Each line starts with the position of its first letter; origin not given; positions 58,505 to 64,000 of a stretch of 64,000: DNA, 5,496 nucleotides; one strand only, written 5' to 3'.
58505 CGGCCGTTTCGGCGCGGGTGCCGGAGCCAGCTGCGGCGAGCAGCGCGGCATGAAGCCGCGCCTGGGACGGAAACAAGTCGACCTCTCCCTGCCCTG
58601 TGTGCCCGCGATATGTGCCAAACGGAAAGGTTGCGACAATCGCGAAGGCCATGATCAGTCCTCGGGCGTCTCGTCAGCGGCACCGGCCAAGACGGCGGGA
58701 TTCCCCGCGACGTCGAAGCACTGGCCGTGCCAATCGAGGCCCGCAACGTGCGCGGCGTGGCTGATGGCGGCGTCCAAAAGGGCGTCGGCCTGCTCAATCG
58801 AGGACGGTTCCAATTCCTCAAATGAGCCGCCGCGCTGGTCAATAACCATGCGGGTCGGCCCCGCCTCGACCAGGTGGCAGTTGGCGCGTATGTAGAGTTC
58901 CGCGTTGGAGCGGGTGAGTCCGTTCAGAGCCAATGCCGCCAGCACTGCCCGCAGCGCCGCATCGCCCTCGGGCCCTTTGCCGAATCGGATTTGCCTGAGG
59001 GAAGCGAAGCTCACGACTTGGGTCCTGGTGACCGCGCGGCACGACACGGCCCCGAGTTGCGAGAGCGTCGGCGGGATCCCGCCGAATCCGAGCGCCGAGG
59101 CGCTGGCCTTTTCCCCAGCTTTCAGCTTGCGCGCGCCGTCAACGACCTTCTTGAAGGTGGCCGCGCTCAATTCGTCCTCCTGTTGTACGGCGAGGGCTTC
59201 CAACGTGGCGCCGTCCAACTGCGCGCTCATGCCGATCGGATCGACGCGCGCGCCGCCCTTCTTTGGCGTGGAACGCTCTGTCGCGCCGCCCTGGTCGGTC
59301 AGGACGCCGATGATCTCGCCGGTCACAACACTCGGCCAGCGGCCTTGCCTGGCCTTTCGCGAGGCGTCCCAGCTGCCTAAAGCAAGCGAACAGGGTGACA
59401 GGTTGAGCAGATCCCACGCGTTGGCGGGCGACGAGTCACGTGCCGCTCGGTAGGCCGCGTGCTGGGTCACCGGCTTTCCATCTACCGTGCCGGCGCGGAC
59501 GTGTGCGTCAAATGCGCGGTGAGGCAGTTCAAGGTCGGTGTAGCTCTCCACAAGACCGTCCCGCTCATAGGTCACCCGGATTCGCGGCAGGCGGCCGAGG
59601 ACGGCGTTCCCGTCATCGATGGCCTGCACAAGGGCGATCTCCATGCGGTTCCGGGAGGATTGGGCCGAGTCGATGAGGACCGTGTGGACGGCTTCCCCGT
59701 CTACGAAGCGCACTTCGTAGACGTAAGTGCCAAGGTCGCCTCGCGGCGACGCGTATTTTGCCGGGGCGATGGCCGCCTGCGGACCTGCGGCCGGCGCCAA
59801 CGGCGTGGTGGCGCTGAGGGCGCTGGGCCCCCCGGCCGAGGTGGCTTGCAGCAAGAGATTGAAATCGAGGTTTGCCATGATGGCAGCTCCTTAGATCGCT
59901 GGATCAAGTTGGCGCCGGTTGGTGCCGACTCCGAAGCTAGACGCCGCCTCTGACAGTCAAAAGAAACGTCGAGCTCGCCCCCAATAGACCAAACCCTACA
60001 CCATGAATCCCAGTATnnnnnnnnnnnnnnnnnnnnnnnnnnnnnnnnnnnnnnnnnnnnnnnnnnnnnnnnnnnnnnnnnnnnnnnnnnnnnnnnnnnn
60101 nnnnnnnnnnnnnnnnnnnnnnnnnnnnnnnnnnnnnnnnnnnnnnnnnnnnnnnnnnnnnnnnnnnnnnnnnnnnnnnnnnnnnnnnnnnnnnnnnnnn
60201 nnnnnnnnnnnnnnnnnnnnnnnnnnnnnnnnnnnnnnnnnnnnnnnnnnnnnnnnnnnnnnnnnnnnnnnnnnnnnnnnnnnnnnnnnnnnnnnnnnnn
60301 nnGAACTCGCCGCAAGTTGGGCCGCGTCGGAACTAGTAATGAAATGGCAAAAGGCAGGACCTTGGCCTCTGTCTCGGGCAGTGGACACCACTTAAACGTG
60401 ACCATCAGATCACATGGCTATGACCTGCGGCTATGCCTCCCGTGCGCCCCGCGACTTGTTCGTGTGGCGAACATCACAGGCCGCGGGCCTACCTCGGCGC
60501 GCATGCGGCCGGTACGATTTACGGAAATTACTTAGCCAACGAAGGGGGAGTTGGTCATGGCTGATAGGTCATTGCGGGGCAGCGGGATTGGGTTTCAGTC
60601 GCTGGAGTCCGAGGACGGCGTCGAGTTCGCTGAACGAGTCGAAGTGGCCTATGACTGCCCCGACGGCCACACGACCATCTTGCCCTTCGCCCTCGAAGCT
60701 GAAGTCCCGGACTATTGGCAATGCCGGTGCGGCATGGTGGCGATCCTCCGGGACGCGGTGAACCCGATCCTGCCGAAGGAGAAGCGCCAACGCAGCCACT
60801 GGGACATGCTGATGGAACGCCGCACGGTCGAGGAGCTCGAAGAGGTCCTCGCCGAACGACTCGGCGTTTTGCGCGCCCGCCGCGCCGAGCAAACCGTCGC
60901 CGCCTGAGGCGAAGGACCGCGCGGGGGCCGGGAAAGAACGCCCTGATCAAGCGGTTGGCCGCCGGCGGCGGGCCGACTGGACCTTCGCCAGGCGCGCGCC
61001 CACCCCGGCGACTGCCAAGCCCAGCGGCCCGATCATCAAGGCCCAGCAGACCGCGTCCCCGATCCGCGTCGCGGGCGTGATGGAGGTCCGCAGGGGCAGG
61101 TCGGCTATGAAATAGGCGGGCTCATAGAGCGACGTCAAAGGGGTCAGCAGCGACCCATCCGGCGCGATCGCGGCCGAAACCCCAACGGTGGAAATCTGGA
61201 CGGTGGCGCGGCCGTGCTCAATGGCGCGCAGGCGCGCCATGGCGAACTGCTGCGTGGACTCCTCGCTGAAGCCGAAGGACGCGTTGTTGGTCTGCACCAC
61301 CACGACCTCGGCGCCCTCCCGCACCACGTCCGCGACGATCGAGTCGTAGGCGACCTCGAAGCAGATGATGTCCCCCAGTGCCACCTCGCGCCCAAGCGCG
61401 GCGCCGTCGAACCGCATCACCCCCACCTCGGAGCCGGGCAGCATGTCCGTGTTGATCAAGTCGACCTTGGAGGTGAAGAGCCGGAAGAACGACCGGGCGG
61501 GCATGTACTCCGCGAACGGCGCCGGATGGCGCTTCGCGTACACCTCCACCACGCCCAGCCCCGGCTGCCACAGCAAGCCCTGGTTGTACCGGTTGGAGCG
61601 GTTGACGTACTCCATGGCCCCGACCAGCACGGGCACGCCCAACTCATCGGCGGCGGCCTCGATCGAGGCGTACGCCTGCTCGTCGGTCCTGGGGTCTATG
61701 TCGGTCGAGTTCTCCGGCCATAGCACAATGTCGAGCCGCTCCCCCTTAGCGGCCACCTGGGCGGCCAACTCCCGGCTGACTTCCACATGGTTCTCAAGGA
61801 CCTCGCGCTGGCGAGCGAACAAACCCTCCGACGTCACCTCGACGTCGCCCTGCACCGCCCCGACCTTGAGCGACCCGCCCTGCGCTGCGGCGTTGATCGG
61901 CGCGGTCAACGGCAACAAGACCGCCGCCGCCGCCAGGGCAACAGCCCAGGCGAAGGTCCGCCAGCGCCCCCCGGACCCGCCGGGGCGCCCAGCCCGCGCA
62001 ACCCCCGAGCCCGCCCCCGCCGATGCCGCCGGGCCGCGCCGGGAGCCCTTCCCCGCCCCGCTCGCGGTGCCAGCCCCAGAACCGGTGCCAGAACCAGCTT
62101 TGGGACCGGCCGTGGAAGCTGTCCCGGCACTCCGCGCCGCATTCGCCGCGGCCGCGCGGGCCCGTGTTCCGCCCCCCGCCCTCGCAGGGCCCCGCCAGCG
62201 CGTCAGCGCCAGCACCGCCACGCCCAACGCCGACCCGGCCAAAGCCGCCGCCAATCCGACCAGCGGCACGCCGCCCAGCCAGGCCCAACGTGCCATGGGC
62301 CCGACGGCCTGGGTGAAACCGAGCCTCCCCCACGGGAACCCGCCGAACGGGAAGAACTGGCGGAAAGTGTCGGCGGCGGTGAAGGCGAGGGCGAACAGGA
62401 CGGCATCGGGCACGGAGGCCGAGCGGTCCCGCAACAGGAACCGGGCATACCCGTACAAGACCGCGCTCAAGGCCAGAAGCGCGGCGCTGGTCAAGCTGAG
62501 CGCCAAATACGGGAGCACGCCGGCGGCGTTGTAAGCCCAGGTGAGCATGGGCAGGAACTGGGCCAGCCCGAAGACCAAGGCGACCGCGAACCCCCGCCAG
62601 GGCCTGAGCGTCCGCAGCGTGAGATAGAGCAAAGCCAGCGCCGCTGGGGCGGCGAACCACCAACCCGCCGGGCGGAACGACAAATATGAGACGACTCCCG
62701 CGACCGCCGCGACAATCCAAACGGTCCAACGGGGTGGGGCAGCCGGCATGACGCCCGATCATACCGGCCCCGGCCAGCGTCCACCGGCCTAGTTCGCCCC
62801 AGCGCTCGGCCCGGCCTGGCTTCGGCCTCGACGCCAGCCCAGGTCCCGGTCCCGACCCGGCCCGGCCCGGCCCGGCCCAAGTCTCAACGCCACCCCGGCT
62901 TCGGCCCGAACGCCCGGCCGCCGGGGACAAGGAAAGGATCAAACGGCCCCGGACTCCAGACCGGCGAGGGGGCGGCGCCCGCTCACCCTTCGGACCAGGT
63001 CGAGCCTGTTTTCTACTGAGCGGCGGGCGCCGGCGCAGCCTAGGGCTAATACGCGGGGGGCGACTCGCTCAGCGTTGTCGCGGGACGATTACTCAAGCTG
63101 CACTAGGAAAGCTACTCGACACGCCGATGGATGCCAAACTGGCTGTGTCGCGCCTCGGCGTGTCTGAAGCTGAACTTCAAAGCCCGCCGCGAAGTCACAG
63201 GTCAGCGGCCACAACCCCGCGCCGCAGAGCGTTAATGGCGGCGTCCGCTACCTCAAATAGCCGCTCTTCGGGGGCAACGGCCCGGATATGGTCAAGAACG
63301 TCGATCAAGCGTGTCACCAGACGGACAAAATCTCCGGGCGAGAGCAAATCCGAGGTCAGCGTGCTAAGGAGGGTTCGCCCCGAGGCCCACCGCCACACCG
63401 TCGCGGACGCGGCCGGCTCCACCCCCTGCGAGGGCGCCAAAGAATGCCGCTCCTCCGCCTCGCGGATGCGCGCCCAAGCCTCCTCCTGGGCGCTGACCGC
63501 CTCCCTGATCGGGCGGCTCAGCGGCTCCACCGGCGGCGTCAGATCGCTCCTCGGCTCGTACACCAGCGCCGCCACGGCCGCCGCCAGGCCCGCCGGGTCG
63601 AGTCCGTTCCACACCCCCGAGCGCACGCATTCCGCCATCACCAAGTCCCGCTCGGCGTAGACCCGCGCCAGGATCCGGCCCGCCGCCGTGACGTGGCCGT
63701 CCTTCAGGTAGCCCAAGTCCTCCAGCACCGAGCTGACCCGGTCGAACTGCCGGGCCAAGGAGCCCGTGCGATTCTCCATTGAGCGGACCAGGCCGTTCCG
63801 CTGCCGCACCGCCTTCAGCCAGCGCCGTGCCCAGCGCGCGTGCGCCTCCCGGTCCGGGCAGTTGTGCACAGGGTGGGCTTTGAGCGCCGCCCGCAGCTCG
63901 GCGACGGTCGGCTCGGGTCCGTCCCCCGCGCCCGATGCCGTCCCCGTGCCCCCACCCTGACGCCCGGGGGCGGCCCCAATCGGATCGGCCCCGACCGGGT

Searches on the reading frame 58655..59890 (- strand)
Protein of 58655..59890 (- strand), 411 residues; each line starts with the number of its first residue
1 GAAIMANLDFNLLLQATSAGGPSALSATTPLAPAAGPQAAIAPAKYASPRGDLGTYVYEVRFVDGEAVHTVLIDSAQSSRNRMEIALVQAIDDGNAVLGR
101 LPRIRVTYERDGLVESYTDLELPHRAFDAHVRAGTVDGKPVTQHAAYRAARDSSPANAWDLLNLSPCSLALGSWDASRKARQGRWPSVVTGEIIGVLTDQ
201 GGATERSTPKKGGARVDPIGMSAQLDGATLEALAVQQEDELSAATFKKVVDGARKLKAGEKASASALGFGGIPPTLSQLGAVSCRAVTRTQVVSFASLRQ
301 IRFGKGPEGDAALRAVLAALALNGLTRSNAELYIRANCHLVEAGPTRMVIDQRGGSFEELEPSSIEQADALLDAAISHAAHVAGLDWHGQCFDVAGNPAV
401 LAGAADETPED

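Call 40: search_protein_families(library=pfam, proteins=[window:58655-59890:-], max_evalue=0.0001)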
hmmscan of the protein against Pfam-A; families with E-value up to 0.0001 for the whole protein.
window:58655-59890:- (411 aa): 1 family
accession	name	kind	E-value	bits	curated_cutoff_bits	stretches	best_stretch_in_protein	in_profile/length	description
PF09617.15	Cas_GSU0053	-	9.2e-35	120.5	25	1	26-196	2-164/168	CRISPR-associated protein GSU0053 (Cas_GSU0053)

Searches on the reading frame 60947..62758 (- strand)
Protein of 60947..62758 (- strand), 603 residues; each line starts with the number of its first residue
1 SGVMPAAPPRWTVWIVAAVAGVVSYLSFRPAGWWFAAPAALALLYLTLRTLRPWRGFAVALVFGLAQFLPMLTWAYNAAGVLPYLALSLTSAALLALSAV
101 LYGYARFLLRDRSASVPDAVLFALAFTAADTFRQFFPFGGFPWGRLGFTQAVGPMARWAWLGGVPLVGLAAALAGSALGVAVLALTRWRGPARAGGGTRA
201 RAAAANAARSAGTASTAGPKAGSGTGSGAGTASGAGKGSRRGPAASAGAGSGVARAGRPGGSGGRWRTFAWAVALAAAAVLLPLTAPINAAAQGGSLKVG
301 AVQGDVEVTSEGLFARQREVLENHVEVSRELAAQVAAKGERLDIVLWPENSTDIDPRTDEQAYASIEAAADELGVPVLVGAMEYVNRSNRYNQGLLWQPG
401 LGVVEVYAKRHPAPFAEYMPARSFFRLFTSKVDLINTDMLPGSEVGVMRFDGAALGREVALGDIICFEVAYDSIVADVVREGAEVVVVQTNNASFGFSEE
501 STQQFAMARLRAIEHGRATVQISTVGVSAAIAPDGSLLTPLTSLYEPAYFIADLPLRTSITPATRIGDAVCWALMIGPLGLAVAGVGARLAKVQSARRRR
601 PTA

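Call 40: search_protein_families(library=pfam, proteins=[window:60947-62758:-], max_evalue=0.0001)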
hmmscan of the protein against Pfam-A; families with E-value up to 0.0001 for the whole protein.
window:60947-62758:- (603 aa): 2 families
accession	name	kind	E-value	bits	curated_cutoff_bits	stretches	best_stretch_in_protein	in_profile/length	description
PF20154.4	LNT_N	-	1.2e-25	91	27.1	1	20-175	1-157/159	Apolipoprotein N-acyltransferase N-terminal domain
PF00795.27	CN_hydrolase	-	1e-18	68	23.2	1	300-557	3-249/256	Carbon-nitrogen hydrolase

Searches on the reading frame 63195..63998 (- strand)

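Call 79: search_protein_families(library=pfam, proteins=[window:63195-63998:-], max_evalue=0.0001)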
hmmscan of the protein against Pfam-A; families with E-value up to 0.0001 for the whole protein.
window:63195-63998:- (267 aa): 1 family
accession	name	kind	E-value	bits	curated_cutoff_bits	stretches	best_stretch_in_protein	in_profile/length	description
PF08148.17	DSHCT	-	7.1e-35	120.7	22.7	1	101-264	2-171/172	DSHCT (NUC185) domain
